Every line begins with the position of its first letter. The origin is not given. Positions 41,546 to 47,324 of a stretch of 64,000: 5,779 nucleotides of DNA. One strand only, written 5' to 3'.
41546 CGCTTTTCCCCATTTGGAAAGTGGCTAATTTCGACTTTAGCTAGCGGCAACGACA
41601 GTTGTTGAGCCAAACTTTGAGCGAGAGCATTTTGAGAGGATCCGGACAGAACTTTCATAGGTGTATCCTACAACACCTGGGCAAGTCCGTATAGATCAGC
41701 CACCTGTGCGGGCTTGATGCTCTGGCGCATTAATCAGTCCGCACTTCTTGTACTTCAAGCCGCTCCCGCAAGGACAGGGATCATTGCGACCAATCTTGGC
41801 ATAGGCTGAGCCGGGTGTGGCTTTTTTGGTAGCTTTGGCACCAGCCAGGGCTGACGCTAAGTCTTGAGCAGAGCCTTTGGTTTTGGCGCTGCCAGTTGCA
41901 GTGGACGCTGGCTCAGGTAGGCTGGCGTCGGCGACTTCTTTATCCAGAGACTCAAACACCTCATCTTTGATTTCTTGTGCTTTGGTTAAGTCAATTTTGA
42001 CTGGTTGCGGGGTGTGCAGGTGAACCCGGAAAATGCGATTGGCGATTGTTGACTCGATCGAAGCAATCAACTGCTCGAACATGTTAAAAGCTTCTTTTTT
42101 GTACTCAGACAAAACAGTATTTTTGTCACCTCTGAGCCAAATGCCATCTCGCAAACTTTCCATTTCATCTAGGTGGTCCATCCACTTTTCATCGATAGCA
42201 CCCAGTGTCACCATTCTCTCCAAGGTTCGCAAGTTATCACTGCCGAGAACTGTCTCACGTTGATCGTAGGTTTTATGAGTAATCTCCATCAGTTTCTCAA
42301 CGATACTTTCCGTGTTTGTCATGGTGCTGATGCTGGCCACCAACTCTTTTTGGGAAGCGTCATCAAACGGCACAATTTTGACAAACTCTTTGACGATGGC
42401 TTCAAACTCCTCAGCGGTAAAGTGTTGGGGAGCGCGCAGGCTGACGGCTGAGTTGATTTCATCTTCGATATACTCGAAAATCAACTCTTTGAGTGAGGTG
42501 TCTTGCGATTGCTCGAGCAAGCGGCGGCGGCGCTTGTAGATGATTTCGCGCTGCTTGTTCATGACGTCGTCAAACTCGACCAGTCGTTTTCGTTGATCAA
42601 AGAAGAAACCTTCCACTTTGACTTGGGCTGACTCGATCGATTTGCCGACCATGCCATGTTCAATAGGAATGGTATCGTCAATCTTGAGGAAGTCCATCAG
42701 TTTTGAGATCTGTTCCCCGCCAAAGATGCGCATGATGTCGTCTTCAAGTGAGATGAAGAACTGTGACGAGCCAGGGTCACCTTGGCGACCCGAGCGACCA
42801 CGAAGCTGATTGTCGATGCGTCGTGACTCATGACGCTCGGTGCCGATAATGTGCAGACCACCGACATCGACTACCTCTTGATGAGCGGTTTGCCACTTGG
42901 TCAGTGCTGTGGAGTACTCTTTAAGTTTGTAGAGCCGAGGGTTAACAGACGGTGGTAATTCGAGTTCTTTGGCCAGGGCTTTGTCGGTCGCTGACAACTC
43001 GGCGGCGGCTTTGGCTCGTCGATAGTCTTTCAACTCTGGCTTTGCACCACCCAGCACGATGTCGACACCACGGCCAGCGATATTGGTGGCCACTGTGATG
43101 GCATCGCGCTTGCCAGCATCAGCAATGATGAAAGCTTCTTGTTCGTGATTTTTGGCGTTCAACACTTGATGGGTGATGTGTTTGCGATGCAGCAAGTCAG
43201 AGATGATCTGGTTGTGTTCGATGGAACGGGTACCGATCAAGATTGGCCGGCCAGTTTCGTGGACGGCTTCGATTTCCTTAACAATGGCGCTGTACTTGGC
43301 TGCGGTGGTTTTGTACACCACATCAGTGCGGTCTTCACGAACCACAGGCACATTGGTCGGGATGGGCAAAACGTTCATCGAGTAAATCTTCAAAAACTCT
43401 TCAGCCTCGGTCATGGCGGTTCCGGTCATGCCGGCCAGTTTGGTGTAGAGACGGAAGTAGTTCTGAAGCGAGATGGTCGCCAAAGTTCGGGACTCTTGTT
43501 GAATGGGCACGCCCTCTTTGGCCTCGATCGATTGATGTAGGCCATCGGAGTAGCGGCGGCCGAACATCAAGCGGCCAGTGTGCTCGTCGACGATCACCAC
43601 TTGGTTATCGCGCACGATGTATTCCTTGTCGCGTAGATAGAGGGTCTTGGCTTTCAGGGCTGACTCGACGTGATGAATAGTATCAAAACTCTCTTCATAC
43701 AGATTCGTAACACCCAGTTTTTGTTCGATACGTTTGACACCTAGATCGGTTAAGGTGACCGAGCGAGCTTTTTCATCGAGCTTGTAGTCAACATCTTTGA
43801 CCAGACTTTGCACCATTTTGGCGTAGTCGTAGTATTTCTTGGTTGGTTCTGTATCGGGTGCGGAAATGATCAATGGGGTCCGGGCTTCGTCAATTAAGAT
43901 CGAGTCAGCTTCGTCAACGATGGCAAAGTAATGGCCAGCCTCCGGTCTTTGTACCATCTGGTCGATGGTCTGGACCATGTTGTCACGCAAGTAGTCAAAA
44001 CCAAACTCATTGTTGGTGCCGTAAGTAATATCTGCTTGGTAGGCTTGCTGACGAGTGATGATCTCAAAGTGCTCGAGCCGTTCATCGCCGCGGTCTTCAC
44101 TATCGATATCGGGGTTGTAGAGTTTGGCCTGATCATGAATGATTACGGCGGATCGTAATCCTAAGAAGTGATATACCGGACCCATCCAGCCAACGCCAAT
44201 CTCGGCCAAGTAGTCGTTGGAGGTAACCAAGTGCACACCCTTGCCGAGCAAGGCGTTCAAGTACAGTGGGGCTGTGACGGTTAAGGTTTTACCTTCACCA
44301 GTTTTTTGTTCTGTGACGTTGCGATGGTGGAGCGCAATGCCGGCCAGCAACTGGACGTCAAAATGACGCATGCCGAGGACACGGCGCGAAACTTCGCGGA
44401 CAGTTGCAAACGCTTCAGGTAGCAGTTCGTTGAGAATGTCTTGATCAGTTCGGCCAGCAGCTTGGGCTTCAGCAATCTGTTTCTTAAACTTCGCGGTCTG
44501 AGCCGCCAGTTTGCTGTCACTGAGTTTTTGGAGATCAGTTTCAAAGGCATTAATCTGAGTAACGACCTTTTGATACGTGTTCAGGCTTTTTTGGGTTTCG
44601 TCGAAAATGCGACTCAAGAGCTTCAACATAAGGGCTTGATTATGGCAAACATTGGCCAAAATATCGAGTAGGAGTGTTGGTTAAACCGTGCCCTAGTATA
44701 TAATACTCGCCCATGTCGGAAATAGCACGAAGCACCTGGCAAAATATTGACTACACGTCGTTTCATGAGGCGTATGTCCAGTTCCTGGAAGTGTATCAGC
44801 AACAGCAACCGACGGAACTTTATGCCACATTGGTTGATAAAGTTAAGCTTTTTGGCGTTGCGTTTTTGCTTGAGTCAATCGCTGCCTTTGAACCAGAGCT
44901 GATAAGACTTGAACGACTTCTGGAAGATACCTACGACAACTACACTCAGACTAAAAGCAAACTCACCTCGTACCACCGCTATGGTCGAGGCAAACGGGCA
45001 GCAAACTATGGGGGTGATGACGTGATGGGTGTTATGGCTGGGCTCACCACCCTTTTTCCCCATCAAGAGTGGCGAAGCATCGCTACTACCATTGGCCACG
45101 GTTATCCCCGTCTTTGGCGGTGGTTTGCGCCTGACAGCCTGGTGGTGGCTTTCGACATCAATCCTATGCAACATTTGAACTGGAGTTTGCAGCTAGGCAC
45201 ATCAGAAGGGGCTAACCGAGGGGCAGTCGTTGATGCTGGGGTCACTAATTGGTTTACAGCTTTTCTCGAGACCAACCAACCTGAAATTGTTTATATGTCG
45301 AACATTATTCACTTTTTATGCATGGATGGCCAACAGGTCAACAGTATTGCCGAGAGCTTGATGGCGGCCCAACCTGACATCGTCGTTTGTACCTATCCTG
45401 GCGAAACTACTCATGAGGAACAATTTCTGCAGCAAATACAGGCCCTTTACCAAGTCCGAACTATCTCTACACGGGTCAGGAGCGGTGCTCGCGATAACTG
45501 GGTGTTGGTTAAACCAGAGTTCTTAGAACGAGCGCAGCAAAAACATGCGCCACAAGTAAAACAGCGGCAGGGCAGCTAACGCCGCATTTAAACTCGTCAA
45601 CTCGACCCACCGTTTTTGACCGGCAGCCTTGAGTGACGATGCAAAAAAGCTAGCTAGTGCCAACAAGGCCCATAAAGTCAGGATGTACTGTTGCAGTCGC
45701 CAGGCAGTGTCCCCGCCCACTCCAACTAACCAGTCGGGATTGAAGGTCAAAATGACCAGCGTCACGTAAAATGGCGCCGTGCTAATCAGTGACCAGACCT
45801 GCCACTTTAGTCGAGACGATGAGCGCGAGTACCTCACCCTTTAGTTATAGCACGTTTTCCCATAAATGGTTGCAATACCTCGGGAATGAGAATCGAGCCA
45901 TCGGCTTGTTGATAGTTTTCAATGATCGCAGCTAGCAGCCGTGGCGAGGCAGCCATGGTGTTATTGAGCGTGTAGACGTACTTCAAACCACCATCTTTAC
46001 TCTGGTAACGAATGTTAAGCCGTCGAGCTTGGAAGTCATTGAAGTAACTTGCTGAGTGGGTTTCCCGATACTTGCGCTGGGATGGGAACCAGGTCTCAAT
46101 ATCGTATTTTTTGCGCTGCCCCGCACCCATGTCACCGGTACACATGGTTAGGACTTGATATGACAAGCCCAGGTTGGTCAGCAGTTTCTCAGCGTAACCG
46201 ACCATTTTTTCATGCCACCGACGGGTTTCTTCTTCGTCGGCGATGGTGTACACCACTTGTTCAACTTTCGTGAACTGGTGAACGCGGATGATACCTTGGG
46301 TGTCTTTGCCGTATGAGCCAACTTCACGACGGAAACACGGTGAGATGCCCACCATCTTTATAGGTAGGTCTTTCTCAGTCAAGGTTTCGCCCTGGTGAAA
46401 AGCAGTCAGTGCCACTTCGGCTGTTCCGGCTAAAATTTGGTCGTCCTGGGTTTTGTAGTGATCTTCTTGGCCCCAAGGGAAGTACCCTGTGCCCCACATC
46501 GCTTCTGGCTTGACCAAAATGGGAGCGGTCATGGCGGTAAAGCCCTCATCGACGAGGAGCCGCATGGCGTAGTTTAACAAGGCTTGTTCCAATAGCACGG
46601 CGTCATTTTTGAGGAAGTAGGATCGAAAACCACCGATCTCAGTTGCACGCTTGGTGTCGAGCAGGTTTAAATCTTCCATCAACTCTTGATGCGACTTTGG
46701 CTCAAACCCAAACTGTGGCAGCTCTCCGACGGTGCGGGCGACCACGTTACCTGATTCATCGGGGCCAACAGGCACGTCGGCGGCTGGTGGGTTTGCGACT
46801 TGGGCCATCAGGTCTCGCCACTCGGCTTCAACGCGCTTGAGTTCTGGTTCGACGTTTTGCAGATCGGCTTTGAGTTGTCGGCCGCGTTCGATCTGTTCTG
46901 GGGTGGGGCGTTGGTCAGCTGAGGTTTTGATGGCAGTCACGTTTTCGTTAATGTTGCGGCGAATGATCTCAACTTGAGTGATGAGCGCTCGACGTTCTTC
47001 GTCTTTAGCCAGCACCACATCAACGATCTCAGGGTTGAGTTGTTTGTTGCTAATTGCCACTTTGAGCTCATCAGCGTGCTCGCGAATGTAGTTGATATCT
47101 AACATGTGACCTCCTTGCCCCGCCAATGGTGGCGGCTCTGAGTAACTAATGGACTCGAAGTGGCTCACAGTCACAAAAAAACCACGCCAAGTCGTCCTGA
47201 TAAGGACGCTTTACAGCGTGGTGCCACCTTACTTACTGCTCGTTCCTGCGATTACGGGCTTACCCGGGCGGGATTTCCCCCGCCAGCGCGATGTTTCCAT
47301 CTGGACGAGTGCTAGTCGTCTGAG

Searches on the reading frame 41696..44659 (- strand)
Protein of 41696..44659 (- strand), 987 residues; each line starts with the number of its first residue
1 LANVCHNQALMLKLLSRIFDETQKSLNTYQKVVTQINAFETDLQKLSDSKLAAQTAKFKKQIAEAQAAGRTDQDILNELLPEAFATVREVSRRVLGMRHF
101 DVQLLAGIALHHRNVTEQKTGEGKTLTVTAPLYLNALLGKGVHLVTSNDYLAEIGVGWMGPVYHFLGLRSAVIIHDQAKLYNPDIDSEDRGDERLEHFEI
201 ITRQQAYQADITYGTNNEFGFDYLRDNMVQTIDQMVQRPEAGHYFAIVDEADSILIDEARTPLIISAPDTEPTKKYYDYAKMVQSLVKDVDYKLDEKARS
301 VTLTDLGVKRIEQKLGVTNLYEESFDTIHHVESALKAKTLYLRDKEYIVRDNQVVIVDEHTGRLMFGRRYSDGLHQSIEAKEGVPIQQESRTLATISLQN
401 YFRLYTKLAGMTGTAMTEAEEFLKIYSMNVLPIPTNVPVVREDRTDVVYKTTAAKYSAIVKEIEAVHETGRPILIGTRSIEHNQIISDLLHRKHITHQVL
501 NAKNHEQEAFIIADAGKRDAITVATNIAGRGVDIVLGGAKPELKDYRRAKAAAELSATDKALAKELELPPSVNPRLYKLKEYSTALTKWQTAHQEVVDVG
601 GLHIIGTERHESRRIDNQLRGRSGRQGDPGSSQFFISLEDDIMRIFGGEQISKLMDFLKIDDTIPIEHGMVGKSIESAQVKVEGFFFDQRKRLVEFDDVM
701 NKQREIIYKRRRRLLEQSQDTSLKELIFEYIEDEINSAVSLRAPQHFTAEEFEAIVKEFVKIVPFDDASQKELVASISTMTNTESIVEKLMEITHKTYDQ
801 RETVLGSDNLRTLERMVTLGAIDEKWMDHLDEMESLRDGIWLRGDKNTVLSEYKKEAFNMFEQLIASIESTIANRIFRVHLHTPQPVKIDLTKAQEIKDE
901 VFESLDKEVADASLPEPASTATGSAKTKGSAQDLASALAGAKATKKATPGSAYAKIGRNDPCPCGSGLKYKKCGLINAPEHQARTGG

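Call 61: search_protein_families(library=pfam, proteins=[window:41696-44659:-], max_evalue=0.00001)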
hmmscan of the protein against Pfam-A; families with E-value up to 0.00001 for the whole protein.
window:41696-44659:- (987 aa): 5 families
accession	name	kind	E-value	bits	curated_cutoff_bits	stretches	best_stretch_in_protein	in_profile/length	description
PF07517.20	SecA_DEAD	-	4.3e-110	368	24.6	1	17-422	3-289/290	SecA DEAD-like domain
PF21090.3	P-loop_SecA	-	1.3e-83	280.1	27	1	438-662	1-204/205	SecA P-loop domain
PF07516.18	SecA_SW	-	2.3e-52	178.4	26.7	1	665-879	1-199/200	SecA Wing and Scaffold domain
PF01043.26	SecA_PP_bind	-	3.6e-38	131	23.5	1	273-379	3-110/110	SecA preprotein cross-linking domain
PF02810.21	SEC-C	-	4.8e-08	33.2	20.4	1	958-973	1-16/19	SEC-C motif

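Call 71: find_homologous_proteins(query=window:41696-44659:-, max_evalue=1e-100)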
Query window:41696-44659:- (987 aa): 8000 proteins with E <= 1e-100 among 8000 candidates; the best 120 are listed.
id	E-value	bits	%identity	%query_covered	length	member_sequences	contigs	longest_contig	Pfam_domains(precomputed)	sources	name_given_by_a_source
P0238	0.0e+0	2162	100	99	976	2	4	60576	PF07517.21,PF07516.19,PF21090.4,PF02810.22,PF01043.27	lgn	-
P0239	0.0e+0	1661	75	99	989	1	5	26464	PF07517.21,PF07516.19,PF21090.4,PF01043.27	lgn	-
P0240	0.0e+0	1661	76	99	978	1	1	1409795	PF07517.21,PF07516.19,PF21090.4,PF02810.22,PF01043.27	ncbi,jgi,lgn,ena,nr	ncbi:MAG TPA: preprotein translocase subunit SecA [Vitreimonas sp.]|nr:preprotein translocase subuni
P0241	0.0e+0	1648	75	99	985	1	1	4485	PF07517.21,PF07516.19,PF21090.4,PF01043.27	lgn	-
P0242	0.0e+0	1645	75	99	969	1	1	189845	PF07517.21,PF07516.19,PF21090.4,PF02810.22,PF01043.27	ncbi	-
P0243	0.0e+0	1640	75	99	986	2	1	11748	PF07517.21,PF07516.19,PF21090.4,PF01043.27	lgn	-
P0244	0.0e+0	1639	75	99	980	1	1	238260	PF07517.21,PF07516.19,PF21090.4,PF01043.27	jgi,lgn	-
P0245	0.0e+0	1639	75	99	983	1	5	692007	PF07517.21,PF07516.19,PF21090.4,PF01043.27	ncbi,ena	-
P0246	0.0e+0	1637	74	99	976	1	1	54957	PF07517.21,PF07516.19,PF21090.4,PF02810.22,PF01043.27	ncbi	-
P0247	0.0e+0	1629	74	99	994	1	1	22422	PF07517.21,PF07516.19,PF21090.4,PF01043.27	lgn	-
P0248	0.0e+0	1627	75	99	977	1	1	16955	PF07517.21,PF07516.19,PF21090.4,PF01043.27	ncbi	-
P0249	0.0e+0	1616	74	99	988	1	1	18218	PF07517.21,PF07516.19,PF21090.4,PF01043.27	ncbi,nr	ncbi:MAG: preprotein translocase subunit SecA [bacterium]|nr:preprotein translocase subunit SecA [ba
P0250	0.0e+0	1615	74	99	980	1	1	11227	PF07517.21,PF07516.19,PF21090.4,PF01043.27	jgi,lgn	-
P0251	0.0e+0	1612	74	99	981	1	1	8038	PF07517.21,PF07516.19,PF21090.4,PF01043.27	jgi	jgi:preprotein translocase subunit SecA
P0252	0.0e+0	1609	75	99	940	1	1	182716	PF07517.21,PF07516.19,PF21090.4,PF02810.22,PF01043.27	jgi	jgi:preprotein translocase subunit SecA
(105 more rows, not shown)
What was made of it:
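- Tried and rejected: Taxonomy was taken from the names of SecA relatives instead (call 71).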

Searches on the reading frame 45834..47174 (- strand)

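Call 61: search_protein_families(library=pfam, proteins=[window:45834-47174:-], max_evalue=0.00001)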
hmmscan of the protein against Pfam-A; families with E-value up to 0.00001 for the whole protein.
window:45834-47174:- (446 aa): 2 families
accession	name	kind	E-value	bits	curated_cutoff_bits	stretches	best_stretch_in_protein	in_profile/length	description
PF00587.30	tRNA-synt_2b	-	4.2e-37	128.4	29.3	1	243-421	8-179/179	tRNA synthetase class II core domain (G, H, P, S and T)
PF02403.27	Seryl_tRNA_N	-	9.2e-17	61.7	28.2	1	24-130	1-108/108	Seryl-tRNA synthetase N-terminal domain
